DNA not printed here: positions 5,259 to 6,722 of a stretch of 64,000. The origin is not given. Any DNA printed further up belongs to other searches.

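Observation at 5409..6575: HDOD domain fused to a FliA-like sigma region 4, encoded immediately downstream of, and translationally coupled to, fliA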

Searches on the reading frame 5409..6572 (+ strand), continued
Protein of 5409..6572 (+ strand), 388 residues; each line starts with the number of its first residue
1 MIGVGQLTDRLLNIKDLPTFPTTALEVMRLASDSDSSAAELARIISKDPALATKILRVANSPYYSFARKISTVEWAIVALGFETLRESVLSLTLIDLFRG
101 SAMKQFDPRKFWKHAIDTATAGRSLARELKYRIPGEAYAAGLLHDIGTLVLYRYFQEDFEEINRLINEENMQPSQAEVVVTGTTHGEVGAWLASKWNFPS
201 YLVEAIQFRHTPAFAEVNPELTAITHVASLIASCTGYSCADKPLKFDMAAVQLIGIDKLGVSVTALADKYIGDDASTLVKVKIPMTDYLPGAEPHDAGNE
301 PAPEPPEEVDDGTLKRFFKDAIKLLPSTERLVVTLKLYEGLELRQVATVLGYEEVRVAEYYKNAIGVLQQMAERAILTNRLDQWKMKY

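Call 17: find_encoding_contigs(protein=P0036, flank=10000, max_places=1)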
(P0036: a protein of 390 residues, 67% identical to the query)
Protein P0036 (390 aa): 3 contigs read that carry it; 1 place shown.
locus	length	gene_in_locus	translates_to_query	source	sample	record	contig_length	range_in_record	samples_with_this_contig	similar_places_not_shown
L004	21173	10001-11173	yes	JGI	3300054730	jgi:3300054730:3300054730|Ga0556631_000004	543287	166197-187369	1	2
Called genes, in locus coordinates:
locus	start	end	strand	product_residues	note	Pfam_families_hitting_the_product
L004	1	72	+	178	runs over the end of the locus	PF03748:FliL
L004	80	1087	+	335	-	PF02154:FliM, PF01052:FliMN_C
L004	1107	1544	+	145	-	PF28396:SepQ_C (weak), PF01052:FliMN_C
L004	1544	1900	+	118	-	PF04347:FliO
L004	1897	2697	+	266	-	PF00813:FliP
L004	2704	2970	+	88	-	PF01313:Bac_export_3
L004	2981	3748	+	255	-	PF01311:Bac_export_1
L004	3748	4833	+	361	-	PF01312:Bac_export_2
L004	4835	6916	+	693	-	PF00771:FHIPEP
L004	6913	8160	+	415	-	PF00448:SRP54, PF13479:AAA_24 (faint)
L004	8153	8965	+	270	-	PF25199:nSTAND_NTPase5 (faint), PF10609:ParA, PF00142:Fer4_NifH (faint), PF01656:CbiA, PF06564:CBP_BcsQ (faint), PF13614:AAA_31, PF10609:ParA (weak)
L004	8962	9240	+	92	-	-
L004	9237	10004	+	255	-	PF04542:Sigma70_r2, PF08281:Sigma70_r4_2, PF04545:Sigma70_r4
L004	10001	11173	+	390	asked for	PF08668:HDOD, PF01966:HD (weak), PF08281:Sigma70_r4_2 (weak)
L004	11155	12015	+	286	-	PF08668:HDOD, PF01966:HD (weak)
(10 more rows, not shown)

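Call 36: predict_structure(alignment_id=A1)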
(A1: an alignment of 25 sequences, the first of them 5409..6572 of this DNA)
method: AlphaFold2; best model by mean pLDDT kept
length: 388 residues; sequences in the alignment: 25
mean_pLDDT: 67.2   pTM: 0.59
mean pLDDT of the five models: 67.2, 64.7, 63.0, 57.6, 56.9
residues with pLDDT >= 90: 49; 70-90: 167; 50-70: 67; < 50: 105
segments of 3 or more residues with pLDDT < 50: 27-89, 274-309
pLDDT, mean of each block of 10 residues (from residue 1): 67 67 49 40 43 40 30 35 43 58 70 82 84 72 85 86 91 91 90 79 89 90 93 84 87 86 84 47 30 29 35 70 78 64 61 81 86 72 53
secondary structure, 60 per line:
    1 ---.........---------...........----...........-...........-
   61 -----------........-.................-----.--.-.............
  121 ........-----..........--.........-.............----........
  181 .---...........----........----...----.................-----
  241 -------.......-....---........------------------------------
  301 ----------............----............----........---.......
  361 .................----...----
elements in order: H4-12 H22-32 H37-47 H49-59 H72-79 H81-97 H108-128 H134-143 H146-154 H156-168 H173-181 H185-195 H200-207 H219-235 H248-254 H256-259 H263-270 H311-322 H327-338 H343-350 H354-377

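Call 39: search_protein_representatives(alignment_id=A1)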
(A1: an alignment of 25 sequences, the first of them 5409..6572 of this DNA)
Query: 25 sequences, 388 profile positions. Proteins with E-value up to 0.001 (for the whole library): 48045; up to 1e-10: 34457; up to 1e-30: 7766. The best 150 are listed.
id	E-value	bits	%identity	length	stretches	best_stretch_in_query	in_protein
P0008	2.6e-201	684.8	-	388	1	1-388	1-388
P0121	1.6e-83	297.0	-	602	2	4-246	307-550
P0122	1.0e-77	277.9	-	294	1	5-255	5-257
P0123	1.7e-69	250.8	-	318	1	13-240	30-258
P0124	3.4e-69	249.8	-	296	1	13-263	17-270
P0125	5.6e-68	245.8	-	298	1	6-233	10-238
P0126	1.3e-65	238.1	-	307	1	13-235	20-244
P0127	2.0e-65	237.4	-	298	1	5-234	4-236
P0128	2.9e-65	236.9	-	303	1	6-236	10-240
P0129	5.7e-65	235.9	-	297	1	5-234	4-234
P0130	1.4e-64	234.6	-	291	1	5-211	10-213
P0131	1.9e-64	234.2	-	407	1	7-219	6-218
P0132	1.1e-63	231.8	-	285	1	3-260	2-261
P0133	1.1e-63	231.7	-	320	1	6-238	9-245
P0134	1.6e-63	231.2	-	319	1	9-238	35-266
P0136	4.3e-63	229.7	-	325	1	8-231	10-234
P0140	5.5e-62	226.1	-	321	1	7-214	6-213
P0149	1.5e-60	221.4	-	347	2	19-270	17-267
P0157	2.9e-59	217.2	-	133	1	256-388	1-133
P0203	4.8e-56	206.6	-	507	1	5-232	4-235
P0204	4.8e-56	206.5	-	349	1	12-233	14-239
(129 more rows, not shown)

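Call 40: search_protein_families(library=pfam, proteins=[P0149, P0131, P0204, P0121, P0203, P0157, P0123, P0134, P0136, P0140], max_evalue=0.01)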
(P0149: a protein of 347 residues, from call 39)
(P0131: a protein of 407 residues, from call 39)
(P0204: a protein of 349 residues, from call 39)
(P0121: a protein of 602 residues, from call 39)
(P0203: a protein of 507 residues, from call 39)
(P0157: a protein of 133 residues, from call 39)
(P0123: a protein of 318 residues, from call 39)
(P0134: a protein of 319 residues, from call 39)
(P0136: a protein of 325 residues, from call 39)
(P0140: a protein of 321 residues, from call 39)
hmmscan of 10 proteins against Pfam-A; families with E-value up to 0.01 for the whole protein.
P0149 (347 aa): 4 families
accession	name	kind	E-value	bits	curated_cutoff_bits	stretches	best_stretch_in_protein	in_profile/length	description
PF08668.18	HDOD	-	3.5e-51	174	22.9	1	16-207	2-196/196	HDOD domain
PF08281.18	Sigma70_r4_2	-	4.9e-09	36.1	25.7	1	291-332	4-45/54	Sigma-70, region 4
PF01966.28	HD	-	6.1e-09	36.6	22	1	110-227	2-114/116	HD domain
PF04545.22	Sigma70_r4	-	7.4e-09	35.4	24.1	1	294-342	1-49/50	Sigma-70, region 4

P0131 (407 aa): 2 families
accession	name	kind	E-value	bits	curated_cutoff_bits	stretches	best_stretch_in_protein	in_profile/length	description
PF08668.18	HDOD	-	1.7e-60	204.3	22.9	1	16-211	1-196/196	HDOD domain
PF01966.28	HD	-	0.0011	19.7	22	1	120-219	11-93/116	HD domain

P0204 (349 aa): 5 families
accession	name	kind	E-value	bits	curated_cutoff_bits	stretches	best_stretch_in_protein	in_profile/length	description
PF08668.18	HDOD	-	2.6e-65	220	22.9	1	19-213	1-195/196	HDOD domain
PF01966.28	HD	-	2.1e-10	41.4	22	1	114-216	2-90/116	HD domain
PF02954.25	HTH_8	-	0.0015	18.7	22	1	307-342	7-42/42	Bacterial regulatory protein, Fis family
PF18019.7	Cas3_HD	-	0.0047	17.4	23.1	1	112-224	28-141/207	Cas3, HD domain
PF19260.4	DUF5903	-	0.0099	16.3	25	0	257-324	10-78/129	Family of unknown function (DUF5903)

P0121 (602 aa): 2 families
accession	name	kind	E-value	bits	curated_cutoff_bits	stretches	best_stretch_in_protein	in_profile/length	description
PF08668.18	HDOD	-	1e-98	329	22.9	2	320-515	1-195/196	HDOD domain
PF01966.28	HD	-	8.7e-10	39.3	22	1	415-535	1-113/116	HD domain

P0203 (507 aa): 3 families
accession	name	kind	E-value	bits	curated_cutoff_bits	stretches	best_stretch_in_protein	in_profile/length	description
PF08668.18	HDOD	-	4e-62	209.6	22.9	1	16-211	1-196/196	HDOD domain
PF01966.28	HD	-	1.5e-10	41.8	22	1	114-235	4-114/116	HD domain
PF13954.11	PapC_N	-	0.0031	17.9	27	0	392-468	15-89/146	PapC N-terminal domain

P0157 (133 aa): 2 families
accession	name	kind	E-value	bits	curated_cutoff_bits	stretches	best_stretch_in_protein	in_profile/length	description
PF04545.22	Sigma70_r4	-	9.8e-05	22.2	24.1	1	66-114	1-49/50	Sigma-70, region 4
PF08281.18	Sigma70_r4_2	-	0.00015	21.7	25.7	1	65-108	6-49/54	Sigma-70, region 4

P0123 (318 aa): 3 families
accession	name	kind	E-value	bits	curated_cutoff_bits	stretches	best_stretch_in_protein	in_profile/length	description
PF08668.18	HDOD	-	5.3e-68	228.8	22.9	1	34-230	1-196/196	HDOD domain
PF01966.28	HD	-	1e-05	26.2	22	1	130-232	2-90/116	HD domain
PF18019.7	Cas3_HD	-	0.00046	20.7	23.1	1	157-237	59-139/207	Cas3, HD domain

P0134 (319 aa): 2 families
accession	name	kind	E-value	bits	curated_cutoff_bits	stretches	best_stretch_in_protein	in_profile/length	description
PF08668.18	HDOD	-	1.9e-64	217.2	22.9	1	43-239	1-196/196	HDOD domain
PF01966.28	HD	-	6.3e-12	46.2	22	1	139-259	2-113/116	HD domain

P0136 (325 aa): 2 families
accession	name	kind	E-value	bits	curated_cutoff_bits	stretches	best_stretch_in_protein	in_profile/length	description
PF08668.18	HDOD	-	5.2e-67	225.6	22.9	1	19-215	1-196/196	HDOD domain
PF01966.28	HD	-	9.8e-07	29.5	22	1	115-232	2-111/116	HD domain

P0140 (321 aa): 2 families
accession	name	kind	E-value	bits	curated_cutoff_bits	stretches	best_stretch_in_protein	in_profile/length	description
PF08668.18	HDOD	-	1.1e-60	204.9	22.9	1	16-211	1-196/196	HDOD domain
PF01966.28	HD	-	0.0011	19.6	22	1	123-217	14-93/116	HD domain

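Call 43: find_encoding_contigs(protein=P0149, flank=10000, max_places=3)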
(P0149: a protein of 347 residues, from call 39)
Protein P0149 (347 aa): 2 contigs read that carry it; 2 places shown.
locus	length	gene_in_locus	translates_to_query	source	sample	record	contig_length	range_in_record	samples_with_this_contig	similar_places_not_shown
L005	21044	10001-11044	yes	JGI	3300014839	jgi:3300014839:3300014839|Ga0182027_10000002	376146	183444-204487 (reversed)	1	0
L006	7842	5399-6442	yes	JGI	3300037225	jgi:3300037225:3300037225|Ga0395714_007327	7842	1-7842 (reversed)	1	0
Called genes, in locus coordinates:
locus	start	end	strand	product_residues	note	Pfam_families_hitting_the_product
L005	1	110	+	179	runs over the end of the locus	PF03748:FliL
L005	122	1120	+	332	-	PF02154:FliM, PF01052:FliMN_C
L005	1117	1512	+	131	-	PF28396:SepQ_C (weak), PF01052:FliMN_C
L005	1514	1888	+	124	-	PF04347:FliO (weak)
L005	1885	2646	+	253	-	PF00813:FliP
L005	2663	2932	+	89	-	PF01313:Bac_export_3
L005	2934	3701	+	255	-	PF01311:Bac_export_1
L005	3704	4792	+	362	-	PF01312:Bac_export_2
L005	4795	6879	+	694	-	PF00771:FHIPEP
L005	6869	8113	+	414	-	PF13173:AAA_14 (faint), PF00448:SRP54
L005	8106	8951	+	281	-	PF00142:Fer4_NifH, PF01656:CbiA, PF02374:ArsA_ATPase (weak), PF06564:CBP_BcsQ, PF09140:MipZ, PF10609:ParA, PF13614:AAA_31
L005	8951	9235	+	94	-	-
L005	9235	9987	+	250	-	PF04542:Sigma70_r2, PF13384:HTH_23 (faint), PF04545:Sigma70_r4, PF08281:Sigma70_r4_2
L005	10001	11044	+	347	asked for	PF08668:HDOD, PF01966:HD, PF08281:Sigma70_r4_2, PF04545:Sigma70_r4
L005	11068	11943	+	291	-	PF08668:HDOD, PF01966:HD (weak)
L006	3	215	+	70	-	?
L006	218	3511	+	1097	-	PF00771:FHIPEP, PF00448:SRP54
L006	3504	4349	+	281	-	PF00142:Fer4_NifH, PF01656:CbiA, PF02374:ArsA_ATPase (weak), PF06564:CBP_BcsQ, PF09140:MipZ, PF10609:ParA, PF13614:AAA_31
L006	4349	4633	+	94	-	-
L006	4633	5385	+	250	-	PF04542:Sigma70_r2, PF13384:HTH_23 (faint), PF04545:Sigma70_r4, PF08281:Sigma70_r4_2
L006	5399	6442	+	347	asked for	PF08668:HDOD, PF01966:HD, PF08281:Sigma70_r4_2, PF04545:Sigma70_r4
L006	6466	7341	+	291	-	PF08668:HDOD, PF01966:HD (weak)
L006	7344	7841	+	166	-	?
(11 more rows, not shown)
